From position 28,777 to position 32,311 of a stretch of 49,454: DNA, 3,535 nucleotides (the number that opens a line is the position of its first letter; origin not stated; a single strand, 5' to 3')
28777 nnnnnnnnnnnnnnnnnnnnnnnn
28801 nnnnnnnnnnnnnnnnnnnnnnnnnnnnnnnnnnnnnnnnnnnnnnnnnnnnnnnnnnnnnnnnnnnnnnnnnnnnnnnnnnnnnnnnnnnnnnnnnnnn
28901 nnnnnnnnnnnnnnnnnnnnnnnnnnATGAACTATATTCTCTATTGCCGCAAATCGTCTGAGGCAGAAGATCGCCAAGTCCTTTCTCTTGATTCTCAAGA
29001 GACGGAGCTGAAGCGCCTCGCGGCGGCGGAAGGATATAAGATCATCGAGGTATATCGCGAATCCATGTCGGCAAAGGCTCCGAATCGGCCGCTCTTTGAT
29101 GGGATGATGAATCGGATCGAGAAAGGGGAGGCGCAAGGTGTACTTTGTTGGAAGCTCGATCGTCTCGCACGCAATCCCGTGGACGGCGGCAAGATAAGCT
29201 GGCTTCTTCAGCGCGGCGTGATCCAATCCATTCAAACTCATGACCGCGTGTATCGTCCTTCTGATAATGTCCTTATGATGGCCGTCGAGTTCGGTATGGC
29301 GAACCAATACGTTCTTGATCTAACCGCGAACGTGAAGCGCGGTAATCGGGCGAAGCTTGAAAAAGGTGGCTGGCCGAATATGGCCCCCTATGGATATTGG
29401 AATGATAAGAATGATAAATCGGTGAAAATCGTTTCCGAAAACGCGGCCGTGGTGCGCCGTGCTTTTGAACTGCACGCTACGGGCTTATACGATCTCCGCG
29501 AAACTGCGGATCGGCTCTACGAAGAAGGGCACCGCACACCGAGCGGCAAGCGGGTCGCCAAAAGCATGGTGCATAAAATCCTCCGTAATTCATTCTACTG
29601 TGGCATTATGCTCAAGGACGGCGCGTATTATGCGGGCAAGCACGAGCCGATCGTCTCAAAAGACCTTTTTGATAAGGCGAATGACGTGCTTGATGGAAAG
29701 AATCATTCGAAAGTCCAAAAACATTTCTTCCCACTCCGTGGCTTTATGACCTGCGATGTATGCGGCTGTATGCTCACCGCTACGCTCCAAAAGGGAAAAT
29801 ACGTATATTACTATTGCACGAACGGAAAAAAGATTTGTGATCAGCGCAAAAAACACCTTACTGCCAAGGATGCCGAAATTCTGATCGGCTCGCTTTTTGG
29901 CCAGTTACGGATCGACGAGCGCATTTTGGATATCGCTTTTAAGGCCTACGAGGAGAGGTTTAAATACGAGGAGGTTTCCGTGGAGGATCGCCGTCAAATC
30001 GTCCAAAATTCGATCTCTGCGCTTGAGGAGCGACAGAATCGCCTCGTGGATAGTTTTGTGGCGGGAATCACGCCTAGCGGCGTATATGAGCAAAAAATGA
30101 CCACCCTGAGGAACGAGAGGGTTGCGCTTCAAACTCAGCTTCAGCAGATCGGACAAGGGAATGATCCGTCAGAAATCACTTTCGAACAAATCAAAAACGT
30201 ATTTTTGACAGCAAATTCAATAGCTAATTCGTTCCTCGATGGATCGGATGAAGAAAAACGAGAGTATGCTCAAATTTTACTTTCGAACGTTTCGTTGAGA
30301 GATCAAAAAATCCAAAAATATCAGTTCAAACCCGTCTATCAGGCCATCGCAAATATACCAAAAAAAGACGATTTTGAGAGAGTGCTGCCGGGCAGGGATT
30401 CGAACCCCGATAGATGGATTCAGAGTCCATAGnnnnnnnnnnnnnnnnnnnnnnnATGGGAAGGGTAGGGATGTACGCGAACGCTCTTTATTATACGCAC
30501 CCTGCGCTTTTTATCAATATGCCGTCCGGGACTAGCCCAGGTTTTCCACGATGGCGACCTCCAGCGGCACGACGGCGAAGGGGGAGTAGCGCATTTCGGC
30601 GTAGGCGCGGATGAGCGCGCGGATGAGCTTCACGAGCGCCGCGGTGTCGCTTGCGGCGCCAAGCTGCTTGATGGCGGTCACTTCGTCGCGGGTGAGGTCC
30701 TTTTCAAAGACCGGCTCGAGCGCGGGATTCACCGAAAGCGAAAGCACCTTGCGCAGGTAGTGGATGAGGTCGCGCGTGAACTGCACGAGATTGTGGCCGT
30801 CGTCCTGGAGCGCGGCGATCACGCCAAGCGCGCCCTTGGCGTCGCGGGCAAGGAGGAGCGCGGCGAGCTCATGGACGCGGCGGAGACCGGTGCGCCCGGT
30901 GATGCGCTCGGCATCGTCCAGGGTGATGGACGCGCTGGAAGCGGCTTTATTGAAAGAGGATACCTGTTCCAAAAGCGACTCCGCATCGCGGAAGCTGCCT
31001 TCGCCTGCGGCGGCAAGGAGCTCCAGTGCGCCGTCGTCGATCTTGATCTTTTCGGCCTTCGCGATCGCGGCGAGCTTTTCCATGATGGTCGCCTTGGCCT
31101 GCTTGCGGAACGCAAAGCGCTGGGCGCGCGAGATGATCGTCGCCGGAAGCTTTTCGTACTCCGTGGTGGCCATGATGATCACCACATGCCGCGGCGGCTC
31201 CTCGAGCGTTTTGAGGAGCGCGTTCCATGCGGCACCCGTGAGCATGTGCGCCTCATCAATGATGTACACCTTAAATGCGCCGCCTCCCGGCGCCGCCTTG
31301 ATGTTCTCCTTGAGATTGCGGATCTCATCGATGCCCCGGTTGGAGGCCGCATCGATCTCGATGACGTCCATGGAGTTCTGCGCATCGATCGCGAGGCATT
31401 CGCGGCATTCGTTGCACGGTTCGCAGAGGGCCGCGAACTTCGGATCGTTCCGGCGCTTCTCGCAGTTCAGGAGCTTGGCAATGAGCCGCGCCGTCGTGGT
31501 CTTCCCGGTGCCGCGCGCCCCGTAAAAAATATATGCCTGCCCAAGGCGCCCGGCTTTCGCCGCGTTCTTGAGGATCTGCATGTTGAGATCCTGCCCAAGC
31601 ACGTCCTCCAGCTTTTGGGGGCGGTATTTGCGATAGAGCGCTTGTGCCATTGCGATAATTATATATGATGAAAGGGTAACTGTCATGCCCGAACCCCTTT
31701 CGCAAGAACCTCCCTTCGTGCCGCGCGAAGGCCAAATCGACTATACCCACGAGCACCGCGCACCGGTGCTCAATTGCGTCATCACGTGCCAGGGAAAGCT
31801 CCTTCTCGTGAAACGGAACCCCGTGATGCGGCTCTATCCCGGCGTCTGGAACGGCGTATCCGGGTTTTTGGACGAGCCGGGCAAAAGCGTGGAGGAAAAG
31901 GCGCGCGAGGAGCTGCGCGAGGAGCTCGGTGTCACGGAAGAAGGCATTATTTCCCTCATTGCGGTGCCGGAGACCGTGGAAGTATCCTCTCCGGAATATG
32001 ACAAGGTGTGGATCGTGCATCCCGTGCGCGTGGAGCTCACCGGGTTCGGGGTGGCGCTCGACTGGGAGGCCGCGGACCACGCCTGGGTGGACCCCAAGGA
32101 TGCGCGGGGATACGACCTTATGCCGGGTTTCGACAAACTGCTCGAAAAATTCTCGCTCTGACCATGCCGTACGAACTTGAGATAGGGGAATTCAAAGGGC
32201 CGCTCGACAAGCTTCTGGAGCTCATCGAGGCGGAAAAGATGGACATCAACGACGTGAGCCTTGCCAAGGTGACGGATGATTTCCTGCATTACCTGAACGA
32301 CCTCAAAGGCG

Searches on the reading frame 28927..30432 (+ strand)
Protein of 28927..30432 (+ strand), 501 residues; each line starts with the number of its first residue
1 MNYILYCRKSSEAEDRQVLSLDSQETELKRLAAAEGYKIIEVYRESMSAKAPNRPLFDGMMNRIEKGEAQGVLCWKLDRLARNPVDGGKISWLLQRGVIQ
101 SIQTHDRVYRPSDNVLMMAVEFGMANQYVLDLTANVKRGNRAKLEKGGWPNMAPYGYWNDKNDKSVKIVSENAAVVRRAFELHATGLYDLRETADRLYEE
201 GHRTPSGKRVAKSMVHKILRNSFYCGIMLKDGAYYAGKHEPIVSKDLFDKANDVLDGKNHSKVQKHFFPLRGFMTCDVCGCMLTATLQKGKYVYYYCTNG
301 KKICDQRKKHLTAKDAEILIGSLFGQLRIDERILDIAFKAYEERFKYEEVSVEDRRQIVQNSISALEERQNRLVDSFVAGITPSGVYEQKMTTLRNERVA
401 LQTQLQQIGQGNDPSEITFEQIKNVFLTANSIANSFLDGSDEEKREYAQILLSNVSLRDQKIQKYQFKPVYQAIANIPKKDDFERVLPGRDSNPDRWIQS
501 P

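Call 38: search_protein_families(library=pfam, proteins=[window:28927-30432:+], max_evalue=0.001)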
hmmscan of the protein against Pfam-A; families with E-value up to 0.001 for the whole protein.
window:28927-30432:+ (501 aa): 3 families
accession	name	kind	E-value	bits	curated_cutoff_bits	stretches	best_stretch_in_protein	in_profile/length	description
PF00239.26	Resolvase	-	4.9e-20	72.5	23.3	1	4-148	2-144/145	Resolvase, N terminal domain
PF07508.19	Recombinase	-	3e-17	63.2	21.1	1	171-257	2-101/102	Recombinase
PF13408.12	Zn_ribbon_recom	-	2e-06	28.5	25.3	1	269-315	1-48/58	Recombinase zinc beta ribbon domain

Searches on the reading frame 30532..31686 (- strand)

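Call 38: search_protein_families(library=pfam, proteins=[window:30532-31686:-], max_evalue=0.001)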
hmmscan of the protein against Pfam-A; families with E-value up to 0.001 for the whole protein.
window:30532-31686:- (384 aa): 14 families
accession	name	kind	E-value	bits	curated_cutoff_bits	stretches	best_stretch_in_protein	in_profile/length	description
PF13177.12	DNA_pol3_delta2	-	8.3e-42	143.3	27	1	32-195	2-159/161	DNA polymerase III, delta subunit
PF00004.35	AAA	-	8.5e-13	49.3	21.2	1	53-192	2-127/131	ATPase family associated with various cellular activities (AAA)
PF22608.2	DNAX_ATPase_lid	-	2.7e-11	43.5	27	1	201-242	2-43/49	DNA polymerase III clamp loader subunit, ATPase lid domain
PF13401.12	AAA_22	-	1.5e-10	41.9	27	1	51-175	7-123/130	AAA domain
PF12169.13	DNA_pol3_gamma3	-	2e-10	41.1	24.4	1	254-380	1-125/143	DNA polymerase III subunits gamma and tau domain III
PF04851.21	ResIII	-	1.1e-05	25.8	22.5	0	118-163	114-152/164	Type III restriction enzyme, res subunit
PF13604.12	AAA_30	-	2.3e-05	24.6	27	1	51-170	20-121/191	AAA domain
PF05496.18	RuvB_N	-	9.5e-05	22.6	27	1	22-78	2-62/159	Holliday junction DNA helicase RuvB P-loop domain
PF13191.12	AAA_16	-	0.00011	23.1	32.6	0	34-170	7-166/167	AAA ATPase domain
PF13173.12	AAA_14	-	0.00021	21.7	27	0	50-170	3-93/129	AAA domain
PF07728.20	AAA_5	-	0.0004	20.9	22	0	53-76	3-27/139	AAA domain (dynein-related subfamily)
PF13245.12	AAA_19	-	0.00067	20.3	25.1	0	51-170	13-122/134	AAA domain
PF17856.7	TIP49_C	-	0.0008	19.9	24.5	0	209-262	6-60/66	TIP49 AAA-lid domain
PF16193.11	AAA_assoc_2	-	0.00091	19.9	34.3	0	211-268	2-60/81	AAA C-terminal domain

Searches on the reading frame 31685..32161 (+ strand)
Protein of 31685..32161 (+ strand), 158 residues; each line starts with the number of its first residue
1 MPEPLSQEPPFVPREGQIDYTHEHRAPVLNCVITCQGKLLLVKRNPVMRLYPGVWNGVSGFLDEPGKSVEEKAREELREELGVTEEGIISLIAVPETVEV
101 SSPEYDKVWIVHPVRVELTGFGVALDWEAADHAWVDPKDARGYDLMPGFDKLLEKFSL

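Call 38: search_protein_families(library=pfam, proteins=[window:31685-32161:+], max_evalue=0.001)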
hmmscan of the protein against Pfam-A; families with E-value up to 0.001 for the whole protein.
window:31685-32161:+ (158 aa): 2 families
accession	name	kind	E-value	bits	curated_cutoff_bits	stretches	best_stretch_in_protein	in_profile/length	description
PF00293.34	NUDIX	-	2.7e-11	44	21.1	1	25-146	3-124/134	NUDIX domain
PF14815.12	NUDIX_4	-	2.7e-05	24.4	35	1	31-155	3-113/113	NUDIX domain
